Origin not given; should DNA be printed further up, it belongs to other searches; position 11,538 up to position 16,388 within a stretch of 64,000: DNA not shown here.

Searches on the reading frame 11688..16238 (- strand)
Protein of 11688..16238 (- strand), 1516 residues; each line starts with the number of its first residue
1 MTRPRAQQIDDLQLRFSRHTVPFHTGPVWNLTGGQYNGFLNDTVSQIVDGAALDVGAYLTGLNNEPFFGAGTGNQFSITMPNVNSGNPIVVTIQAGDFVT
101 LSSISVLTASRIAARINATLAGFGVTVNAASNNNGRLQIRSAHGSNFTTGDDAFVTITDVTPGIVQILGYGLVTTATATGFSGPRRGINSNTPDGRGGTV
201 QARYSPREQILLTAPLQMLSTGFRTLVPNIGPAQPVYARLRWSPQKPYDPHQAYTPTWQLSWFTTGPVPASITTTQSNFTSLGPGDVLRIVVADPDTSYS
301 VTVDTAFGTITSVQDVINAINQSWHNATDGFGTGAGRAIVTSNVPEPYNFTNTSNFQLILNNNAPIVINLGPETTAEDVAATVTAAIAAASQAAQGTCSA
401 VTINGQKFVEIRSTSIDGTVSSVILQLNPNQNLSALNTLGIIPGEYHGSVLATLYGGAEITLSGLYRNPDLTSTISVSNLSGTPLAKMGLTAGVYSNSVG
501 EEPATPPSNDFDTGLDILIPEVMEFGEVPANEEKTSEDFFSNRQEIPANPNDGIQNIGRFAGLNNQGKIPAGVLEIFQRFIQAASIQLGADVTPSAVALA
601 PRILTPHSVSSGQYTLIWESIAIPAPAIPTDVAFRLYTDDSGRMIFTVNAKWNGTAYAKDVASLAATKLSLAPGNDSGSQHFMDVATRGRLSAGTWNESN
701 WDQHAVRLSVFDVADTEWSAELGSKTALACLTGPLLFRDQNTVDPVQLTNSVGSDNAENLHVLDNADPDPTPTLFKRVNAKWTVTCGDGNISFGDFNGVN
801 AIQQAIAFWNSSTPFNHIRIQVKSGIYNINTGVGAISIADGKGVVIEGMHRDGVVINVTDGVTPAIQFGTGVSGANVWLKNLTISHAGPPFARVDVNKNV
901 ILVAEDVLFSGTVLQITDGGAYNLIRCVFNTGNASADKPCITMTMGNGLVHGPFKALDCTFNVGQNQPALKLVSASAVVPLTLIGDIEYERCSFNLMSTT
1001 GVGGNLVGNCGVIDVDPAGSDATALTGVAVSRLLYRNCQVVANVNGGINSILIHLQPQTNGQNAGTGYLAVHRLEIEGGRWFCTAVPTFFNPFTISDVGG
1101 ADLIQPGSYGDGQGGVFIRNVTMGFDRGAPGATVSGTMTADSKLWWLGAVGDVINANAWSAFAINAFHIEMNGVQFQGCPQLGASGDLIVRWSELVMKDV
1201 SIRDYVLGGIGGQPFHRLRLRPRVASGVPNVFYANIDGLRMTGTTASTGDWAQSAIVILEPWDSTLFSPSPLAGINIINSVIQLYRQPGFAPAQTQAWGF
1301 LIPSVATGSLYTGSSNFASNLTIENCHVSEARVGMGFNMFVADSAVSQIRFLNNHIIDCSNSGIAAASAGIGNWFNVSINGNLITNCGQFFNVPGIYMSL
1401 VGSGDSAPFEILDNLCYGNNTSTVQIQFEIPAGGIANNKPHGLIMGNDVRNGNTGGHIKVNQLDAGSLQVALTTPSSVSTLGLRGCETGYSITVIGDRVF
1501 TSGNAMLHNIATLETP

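Call 66: search_protein_families(library=pfam, proteins=[window:11688-16238:-], max_evalue=0.1)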
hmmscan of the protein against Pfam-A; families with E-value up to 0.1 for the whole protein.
window:11688-16238:- (1516 aa): 1 family
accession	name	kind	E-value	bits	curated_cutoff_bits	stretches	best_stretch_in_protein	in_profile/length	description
PF07196.18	Flagellin_IN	-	0.0023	18.5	22.7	1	93-142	12-54/55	Flagellin hook IN motif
